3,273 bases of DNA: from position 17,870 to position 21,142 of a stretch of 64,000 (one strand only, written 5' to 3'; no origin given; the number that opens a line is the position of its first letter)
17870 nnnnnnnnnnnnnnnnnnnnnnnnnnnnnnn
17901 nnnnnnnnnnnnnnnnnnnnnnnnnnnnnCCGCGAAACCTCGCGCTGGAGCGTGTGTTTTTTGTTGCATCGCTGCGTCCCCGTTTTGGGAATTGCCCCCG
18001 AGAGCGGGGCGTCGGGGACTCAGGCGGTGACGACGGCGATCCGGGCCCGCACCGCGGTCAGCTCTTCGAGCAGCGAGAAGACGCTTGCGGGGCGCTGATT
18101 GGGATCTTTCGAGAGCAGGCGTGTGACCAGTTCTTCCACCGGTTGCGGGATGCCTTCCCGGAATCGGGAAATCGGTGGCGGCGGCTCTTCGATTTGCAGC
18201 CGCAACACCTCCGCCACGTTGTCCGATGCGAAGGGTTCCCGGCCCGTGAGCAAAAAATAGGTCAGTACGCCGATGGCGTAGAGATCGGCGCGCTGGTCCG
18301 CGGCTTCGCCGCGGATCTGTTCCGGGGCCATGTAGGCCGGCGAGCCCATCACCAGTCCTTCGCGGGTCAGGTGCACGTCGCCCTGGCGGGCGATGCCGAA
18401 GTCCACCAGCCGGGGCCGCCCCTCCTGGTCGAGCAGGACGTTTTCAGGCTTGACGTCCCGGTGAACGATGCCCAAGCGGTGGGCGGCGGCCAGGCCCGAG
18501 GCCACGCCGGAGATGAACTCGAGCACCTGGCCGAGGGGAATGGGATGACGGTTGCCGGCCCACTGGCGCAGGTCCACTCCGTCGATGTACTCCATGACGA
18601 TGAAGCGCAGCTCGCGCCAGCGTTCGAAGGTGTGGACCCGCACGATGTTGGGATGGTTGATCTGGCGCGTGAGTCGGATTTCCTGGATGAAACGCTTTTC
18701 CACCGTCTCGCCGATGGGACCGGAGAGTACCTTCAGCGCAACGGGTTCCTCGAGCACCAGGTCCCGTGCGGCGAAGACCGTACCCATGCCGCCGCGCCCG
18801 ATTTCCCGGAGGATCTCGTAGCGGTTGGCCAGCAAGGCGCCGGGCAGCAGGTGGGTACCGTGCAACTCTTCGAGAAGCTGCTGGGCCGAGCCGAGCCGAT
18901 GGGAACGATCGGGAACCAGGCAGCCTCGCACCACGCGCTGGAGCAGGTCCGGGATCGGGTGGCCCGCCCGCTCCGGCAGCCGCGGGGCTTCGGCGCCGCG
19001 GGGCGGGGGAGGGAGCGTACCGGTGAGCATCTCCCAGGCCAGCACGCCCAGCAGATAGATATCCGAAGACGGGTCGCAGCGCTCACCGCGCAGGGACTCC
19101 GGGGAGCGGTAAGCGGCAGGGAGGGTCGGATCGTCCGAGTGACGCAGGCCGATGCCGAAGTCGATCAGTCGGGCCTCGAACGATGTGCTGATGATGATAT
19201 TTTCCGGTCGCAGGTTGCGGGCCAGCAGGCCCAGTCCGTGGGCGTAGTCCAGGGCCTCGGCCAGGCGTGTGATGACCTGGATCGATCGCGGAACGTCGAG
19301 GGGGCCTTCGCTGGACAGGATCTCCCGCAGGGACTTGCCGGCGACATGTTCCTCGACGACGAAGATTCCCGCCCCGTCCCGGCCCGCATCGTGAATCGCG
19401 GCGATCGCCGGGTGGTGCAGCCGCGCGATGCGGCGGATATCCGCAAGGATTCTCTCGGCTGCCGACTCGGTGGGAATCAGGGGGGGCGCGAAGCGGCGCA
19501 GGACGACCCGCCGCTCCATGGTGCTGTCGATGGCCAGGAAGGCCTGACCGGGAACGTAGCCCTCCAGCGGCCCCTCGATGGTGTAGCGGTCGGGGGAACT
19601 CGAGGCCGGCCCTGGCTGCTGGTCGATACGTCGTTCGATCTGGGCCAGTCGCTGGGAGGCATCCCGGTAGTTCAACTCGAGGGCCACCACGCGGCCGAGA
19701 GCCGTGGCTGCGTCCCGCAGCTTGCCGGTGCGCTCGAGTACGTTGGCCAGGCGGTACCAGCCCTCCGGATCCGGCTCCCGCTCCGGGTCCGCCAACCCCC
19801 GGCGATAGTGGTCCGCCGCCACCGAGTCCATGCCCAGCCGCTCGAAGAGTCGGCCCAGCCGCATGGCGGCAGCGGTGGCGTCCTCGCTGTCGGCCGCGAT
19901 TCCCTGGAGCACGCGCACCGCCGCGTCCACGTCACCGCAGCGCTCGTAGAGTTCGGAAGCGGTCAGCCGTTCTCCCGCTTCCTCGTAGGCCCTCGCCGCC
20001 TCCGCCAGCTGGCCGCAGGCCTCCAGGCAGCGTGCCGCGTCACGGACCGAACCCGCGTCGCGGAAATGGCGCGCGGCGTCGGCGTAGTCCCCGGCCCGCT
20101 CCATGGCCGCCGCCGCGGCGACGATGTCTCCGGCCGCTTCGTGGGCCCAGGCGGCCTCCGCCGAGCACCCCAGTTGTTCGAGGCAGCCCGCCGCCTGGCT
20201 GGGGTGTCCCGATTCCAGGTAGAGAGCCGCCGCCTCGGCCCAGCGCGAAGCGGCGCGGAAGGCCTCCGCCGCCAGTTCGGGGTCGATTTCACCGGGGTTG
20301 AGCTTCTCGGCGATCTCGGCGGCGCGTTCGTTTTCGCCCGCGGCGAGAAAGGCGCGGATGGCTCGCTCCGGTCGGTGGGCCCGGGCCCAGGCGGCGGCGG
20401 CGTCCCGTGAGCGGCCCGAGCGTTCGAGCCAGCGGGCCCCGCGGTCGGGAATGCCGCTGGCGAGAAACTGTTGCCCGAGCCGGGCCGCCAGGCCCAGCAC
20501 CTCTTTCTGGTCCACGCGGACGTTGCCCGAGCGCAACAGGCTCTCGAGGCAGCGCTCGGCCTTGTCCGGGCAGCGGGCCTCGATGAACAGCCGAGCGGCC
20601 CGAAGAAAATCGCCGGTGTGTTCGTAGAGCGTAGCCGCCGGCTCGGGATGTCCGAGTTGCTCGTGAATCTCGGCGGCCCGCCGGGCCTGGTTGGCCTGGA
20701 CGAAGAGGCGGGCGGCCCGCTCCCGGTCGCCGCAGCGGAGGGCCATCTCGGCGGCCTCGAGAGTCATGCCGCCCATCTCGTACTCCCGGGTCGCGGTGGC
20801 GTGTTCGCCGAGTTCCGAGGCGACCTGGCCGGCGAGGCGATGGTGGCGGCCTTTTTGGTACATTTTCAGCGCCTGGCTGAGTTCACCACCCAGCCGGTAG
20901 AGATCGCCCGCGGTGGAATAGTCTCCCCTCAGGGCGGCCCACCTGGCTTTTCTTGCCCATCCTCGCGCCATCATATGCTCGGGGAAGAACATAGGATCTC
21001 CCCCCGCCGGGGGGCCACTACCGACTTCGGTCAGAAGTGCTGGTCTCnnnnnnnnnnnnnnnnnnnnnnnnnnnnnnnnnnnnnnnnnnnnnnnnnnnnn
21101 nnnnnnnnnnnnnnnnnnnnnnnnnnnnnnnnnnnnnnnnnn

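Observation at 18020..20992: Tandem pseudokinase-kinase with an N-terminal helical repeat array, in inverted domain order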

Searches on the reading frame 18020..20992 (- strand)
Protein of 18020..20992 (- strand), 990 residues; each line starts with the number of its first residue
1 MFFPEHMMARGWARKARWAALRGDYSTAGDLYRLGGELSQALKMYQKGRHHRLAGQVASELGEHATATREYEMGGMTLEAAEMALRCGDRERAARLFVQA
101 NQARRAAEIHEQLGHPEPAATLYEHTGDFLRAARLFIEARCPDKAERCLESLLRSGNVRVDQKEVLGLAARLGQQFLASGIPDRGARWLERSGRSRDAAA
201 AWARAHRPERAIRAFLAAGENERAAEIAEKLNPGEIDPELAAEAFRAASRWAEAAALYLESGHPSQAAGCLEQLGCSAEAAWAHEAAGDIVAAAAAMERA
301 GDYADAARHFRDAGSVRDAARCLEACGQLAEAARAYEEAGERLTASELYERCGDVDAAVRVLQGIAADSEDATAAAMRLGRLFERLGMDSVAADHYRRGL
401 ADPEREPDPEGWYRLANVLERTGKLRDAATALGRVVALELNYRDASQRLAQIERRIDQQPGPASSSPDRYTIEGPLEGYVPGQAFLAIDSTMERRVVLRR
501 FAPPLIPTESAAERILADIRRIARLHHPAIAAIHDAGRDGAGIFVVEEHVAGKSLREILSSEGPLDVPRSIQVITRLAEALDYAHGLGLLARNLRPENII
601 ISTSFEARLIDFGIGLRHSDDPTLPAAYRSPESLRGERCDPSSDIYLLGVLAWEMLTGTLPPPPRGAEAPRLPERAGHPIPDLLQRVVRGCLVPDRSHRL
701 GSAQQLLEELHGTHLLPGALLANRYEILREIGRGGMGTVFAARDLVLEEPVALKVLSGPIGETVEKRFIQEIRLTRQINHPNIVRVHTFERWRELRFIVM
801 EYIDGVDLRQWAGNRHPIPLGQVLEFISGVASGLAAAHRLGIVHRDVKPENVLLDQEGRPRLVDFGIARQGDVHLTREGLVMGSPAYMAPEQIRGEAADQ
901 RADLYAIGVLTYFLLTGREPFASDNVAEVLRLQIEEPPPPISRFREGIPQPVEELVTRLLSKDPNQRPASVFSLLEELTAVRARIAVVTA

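Call 3: search_protein_families(library=pfam, proteins=[window:18020-20992:-], max_evalue=1)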
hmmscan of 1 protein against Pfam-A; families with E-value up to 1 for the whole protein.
window:18020-20992:- (990 aa): 23 families
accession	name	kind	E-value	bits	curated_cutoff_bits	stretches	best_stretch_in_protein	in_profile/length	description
PF00069.31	Pkinase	-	2.6e-76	256.9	31.7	2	725-969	1-253/263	Protein kinase domain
PF07714.23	PK_Tyr_Ser-Thr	-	1.1e-51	176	23.1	2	727-969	3-250/258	Protein tyrosine and serine/threonine kinase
PF13428.12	TPR_14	-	1.1e-07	32.2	23.5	2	409-452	1-44/44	Tetratricopeptide repeat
PF14938.12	SNAP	-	5.1e-07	29.9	25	2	240-355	40-151/282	Soluble NSF attachment protein, SNAP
PF13176.12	TPR_7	-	4e-06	26.9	27.9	0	378-406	4-34/36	Tetratricopeptide repeat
PF07719.23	TPR_2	-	1.5e-05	25.2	27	1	409-439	1-31/34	Tetratricopeptide repeat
PF03109.22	ABC1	-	2.5e-05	24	22.9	1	767-871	119-217/244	ABC1 atypical kinase-like domain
PF24762.1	TPR_IF140-IFT172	-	7.2e-05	22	26.8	1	315-397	172-249/486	IF140/IFT172 TPR domain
PF01636.29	APH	-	7.8e-05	23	23.2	1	822-874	149-203/239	Phosphotransferase enzyme family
PF25170.1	TPR_WDR35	-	0.00025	21.3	27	1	329-382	7-58/68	WD repeat-containing protein 35, TPR repeats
PF06293.20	Kdo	-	0.00039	20.4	21.3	1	797-865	93-166/207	Lipopolysaccharide kinase (Kdo/WaaP) family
PF13095.12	FTA2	-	0.012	15.7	30.2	1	827-868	177-213/214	Kinetochore Sim4 complex subunit FTA2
PF25058.1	ARM_TT21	-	0.02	15.3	27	1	301-381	58-136/155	Tetratricopeptide repeat protein 21 ARM repeat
PF00637.26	Clathrin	-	0.044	13.9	29.6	0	89-157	72-140/143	Region in Clathrin and VPS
PF14531.12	Kinase-like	-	0.056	13.1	25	1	837-967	161-289/289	Kinase-like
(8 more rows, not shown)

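Call 4: search_protein_families(library=ncbifam, proteins=[window:18020-20992:-], max_evalue=0.1)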
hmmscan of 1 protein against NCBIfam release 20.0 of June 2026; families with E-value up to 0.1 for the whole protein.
window:18020-20992:- (990 aa): 29 families (the best 25 are shown)
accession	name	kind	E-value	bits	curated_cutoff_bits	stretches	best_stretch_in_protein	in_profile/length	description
NF033483.0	PknB_PASTA_kin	equivalog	1.6e-124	417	450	2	718-982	2-269/563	Stk1 family PASTA domain-containing Ser/Thr kinase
NF047741.1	antiphage_MADS6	equivalog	3.5e-75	253.7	460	4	814-981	292-460/612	methylation-associated defense system protein kinase MAD6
NF052427.1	StpK7MSMEG_1200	equivalog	1.7e-65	221.7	900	2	724-974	8-261/601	serine/threonine protein kinase StpK7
TIGR03903.1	TOMM_kin_cyc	equivalog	1e-59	202.5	705.75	2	751-982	6-248/1267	TOMM system kinase/cyclase fusion protein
NF009651.0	PRK13184.1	equivalog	3.3e-55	187.5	839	2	723-979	2-288/932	serine/threonine-protein kinase PknD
NF038150.1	lanthi_synth_IV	equivalog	9.2e-54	183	650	2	719-981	185-456/851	class IV lanthionine synthetase LanL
NF033442.0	BREX_PglW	equivalog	2.6e-34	118.2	990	2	509-870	251-662/1391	BREX system serine/threonine kinase PglW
NF053615.1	SerThrKinAfsKStmc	equivalog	3e-33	115.5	1300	2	725-969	15-256/809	protein serine/threonine kinase AfsK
NF038151.1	lanthi_synth_III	equivalog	1.3e-29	103.2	575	2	770-920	272-428/833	class III lanthionine synthetase LanKC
TIGR03724.2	arch_bud32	equivalog_domain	3.4e-15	56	125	2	765-870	37-133/193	KEOPS complex kinase/ATPase Bud32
NF058632.1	SerThrKinPrkT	equivalog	3e-14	52.8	280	2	716-866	14-163/322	serine/threonine protein kinase PrkT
NF043056.1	T4SS_LegK1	equivalog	5.1e-14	51.7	550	2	841-911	209-281/516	Dot/Icm T4SS effector kinase LegK1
NF011463.0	PRK14879.1-4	equivalog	2.8e-13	49.8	188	1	775-869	77-161/237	Kae1-associated kinase Bud32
NF040671.1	PLuB_AAA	exception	5.5e-10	37.3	999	2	513-671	50-207/1256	PLuB system helicase-like protein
NF011464.0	PRK14879.1-7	equivalog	5.6e-10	39.3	246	1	766-870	51-151/221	Kae1-associated kinase Bud32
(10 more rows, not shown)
